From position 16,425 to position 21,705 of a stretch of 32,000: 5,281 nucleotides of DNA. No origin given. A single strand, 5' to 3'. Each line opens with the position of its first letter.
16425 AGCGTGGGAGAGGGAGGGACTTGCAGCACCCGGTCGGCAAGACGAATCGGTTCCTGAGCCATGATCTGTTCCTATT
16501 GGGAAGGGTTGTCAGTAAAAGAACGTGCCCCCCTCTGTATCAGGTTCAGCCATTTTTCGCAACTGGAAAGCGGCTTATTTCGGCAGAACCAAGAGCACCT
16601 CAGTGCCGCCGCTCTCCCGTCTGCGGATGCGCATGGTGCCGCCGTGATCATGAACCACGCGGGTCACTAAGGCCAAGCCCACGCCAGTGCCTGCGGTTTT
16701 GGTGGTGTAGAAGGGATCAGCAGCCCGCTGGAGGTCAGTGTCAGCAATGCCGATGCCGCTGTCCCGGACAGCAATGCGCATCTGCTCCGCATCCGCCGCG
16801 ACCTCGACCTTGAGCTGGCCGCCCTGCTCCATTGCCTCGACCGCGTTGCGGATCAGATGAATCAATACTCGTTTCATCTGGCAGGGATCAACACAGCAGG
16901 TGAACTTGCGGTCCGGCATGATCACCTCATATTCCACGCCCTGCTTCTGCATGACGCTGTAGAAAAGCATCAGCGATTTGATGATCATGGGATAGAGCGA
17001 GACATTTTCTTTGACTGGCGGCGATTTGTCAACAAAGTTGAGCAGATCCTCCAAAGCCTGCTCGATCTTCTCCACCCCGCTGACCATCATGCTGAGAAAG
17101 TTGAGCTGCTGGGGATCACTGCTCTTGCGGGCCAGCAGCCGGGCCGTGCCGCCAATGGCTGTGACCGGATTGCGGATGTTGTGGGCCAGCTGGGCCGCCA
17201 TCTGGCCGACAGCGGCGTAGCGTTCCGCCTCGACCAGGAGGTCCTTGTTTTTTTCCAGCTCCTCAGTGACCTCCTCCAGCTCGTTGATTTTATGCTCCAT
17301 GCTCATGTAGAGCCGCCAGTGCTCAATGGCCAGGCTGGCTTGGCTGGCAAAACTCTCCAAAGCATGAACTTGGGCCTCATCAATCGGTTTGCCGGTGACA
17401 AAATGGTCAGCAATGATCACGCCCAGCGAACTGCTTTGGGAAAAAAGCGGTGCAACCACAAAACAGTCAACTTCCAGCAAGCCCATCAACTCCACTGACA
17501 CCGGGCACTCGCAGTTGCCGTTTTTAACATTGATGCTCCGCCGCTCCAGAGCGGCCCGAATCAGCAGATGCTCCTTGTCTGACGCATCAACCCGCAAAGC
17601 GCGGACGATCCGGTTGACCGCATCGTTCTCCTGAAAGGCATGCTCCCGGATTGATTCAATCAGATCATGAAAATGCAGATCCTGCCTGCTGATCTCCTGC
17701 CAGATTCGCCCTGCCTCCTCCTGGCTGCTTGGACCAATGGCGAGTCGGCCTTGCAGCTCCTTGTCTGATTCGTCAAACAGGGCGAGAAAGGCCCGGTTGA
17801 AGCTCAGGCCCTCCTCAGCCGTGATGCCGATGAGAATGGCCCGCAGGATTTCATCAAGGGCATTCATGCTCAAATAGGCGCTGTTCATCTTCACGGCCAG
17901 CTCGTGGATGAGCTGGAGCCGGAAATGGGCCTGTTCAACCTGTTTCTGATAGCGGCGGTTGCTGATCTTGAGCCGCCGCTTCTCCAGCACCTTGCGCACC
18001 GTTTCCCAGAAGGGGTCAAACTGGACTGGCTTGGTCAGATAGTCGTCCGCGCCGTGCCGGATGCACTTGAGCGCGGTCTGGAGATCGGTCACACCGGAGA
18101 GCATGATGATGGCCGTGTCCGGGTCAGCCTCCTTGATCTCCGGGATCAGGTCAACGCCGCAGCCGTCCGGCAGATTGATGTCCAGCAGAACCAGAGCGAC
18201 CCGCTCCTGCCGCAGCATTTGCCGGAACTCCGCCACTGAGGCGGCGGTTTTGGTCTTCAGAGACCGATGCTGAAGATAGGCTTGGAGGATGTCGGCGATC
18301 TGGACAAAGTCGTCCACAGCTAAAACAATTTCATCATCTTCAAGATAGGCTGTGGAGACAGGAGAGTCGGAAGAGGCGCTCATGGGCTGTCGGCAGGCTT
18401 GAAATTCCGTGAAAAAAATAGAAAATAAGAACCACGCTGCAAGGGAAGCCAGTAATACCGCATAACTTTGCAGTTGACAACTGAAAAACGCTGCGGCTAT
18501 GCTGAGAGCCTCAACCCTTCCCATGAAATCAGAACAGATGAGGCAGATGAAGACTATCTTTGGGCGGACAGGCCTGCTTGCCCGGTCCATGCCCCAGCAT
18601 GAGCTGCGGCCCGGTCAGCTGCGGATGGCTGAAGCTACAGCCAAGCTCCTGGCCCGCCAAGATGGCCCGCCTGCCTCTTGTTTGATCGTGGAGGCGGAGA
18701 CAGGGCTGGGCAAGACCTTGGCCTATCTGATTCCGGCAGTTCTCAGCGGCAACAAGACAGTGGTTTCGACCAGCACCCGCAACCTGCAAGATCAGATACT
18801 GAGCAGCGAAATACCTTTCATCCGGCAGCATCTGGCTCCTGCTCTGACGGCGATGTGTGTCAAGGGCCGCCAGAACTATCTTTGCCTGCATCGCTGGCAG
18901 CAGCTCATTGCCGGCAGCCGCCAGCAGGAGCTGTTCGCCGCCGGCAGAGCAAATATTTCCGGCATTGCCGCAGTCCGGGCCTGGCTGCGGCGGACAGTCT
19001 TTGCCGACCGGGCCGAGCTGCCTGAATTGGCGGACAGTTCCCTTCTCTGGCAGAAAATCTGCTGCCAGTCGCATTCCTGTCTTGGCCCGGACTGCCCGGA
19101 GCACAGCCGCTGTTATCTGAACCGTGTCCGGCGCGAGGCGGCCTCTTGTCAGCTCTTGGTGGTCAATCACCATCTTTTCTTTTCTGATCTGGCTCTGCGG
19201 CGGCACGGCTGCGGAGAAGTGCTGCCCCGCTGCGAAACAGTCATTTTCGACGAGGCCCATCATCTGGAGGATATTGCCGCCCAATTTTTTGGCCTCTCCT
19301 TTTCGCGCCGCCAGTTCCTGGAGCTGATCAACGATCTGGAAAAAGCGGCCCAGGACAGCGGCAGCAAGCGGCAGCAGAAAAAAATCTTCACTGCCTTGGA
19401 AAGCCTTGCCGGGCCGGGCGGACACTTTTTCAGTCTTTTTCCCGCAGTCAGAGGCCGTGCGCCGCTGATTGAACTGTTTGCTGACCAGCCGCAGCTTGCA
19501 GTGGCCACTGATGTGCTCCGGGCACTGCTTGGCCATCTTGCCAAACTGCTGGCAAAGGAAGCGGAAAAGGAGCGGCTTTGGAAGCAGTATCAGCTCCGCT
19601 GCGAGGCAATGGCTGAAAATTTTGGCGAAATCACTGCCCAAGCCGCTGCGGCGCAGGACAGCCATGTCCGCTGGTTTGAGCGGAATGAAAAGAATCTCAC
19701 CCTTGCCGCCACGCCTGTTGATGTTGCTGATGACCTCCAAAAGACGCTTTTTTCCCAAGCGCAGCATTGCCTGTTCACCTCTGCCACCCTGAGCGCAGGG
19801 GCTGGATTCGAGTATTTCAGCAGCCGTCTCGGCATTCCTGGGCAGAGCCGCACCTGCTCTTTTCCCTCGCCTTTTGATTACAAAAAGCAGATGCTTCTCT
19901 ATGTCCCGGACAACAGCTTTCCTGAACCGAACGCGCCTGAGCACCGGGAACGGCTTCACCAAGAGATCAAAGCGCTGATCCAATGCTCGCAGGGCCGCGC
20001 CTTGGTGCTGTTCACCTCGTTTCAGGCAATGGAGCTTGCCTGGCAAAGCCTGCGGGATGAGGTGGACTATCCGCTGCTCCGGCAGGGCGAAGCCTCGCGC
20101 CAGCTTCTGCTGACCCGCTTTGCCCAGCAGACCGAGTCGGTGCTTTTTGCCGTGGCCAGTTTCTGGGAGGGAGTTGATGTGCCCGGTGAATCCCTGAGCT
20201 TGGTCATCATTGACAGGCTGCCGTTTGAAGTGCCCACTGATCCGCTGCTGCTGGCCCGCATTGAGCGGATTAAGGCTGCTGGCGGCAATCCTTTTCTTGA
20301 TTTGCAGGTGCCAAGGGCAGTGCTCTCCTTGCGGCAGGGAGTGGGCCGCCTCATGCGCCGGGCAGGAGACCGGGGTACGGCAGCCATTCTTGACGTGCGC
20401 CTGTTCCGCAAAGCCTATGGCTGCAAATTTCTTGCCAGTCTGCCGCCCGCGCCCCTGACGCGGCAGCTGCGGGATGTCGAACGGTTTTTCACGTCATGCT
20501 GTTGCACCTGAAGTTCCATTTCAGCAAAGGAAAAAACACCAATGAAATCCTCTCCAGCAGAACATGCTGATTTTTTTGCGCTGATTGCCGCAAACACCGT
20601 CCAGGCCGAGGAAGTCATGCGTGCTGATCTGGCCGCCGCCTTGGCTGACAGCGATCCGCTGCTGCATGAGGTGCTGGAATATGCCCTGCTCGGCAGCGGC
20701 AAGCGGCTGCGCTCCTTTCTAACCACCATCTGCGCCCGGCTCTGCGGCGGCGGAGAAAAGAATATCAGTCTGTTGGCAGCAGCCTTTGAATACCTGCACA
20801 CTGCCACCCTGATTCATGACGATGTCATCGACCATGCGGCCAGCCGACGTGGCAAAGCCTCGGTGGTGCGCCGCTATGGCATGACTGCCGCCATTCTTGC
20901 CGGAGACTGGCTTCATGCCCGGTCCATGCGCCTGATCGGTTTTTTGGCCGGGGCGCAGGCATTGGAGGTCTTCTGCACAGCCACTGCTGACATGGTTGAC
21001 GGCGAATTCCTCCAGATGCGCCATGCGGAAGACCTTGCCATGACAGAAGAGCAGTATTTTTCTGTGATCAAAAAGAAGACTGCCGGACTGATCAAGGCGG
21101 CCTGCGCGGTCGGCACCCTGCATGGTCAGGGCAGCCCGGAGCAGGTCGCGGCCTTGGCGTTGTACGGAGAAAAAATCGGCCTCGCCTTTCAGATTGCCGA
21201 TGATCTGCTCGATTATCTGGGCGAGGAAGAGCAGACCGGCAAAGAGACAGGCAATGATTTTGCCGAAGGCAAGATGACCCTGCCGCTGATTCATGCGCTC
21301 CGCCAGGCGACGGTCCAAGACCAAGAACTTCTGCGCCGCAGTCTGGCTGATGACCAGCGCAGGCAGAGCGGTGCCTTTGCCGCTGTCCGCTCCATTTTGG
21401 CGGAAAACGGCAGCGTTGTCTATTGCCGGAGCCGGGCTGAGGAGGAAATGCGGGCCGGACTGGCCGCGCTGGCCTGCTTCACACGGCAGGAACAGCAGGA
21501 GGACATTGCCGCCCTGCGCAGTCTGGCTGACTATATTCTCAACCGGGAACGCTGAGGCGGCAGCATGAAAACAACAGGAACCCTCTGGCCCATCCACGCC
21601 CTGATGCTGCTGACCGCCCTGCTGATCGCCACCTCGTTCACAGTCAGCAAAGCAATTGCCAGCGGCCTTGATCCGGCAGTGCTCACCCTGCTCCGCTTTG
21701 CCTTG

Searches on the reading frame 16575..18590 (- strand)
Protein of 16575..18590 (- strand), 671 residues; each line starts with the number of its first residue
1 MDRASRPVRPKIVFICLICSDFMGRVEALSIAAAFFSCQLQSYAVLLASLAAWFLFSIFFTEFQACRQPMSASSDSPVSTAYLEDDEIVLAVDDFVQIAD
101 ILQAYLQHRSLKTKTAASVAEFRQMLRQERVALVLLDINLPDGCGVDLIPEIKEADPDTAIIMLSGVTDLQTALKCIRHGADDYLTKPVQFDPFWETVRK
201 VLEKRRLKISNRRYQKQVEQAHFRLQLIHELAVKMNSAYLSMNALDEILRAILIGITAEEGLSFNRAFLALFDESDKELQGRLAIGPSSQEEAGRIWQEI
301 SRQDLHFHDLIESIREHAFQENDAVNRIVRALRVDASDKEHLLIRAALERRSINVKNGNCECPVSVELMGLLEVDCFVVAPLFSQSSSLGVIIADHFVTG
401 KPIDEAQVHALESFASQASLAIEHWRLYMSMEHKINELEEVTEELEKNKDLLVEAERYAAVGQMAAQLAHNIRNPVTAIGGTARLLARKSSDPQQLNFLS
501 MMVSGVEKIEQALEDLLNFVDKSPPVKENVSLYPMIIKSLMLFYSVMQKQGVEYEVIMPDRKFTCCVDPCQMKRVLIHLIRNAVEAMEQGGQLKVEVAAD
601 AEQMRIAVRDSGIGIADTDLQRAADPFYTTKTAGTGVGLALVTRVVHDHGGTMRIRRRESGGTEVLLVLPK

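Call 59: search_protein_families(library=pfam, proteins=[window:16575-18590:-], max_evalue=0.00001)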
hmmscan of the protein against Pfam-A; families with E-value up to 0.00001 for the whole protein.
window:16575-18590:- (671 aa): 7 families
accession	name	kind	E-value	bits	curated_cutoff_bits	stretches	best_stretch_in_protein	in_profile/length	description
PF00072.30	Response_reg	-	2.2e-23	83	30.2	1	89-194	1-106/111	Response regulator receiver domain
PF02518.31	HATPase_c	-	2.4e-22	79.9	26.4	1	571-670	5-108/111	Histidine kinase-, DNA gyrase B-, and HSP90-like ATPase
PF00512.31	HisKA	-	3.1e-11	43.6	26.9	1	461-520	2-61/66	His Kinase A (phospho-acceptor) domain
PF01590.32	GAF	-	2.5e-07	31.7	22.4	1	344-422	56-133/133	GAF domain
PF13581.12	HATPase_c_2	-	1.6e-06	28.5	27.4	1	581-668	41-126/127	Histidine kinase-like ATPase domain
PF13492.12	GAF_3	-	2.4e-06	28.4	27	0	372-424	78-129/129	GAF domain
PF13185.12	GAF_2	-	5e-06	27.2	28.6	0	334-423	52-136/136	GAF domain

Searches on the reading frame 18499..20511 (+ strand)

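Call 59: search_protein_families(library=pfam, proteins=[window:18499-20511:+], max_evalue=0.00001)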
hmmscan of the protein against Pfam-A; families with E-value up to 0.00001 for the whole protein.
window:18499-20511:+ (670 aa): 2 families
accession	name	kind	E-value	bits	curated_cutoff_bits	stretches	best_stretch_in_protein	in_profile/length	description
PF13307.12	Helicase_C_2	-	7e-42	143.8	25.3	1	491-650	2-169/170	Helicase C-terminal domain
PF00270.35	DEAD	-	2.6e-11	44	26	1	61-103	16-64/167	DEAD/DEAH box helicase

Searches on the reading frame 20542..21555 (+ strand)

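Call 59: search_protein_families(library=pfam, proteins=[window:20542-21555:+], max_evalue=0.00001)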
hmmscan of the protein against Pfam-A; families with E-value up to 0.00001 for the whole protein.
window:20542-21555:+ (337 aa): 1 family
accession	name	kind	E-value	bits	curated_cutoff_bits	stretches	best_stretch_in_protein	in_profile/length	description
PF00348.22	polyprenyl_synt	-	2.2e-67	227.4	27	1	39-275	2-241/251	Polyprenyl synthetase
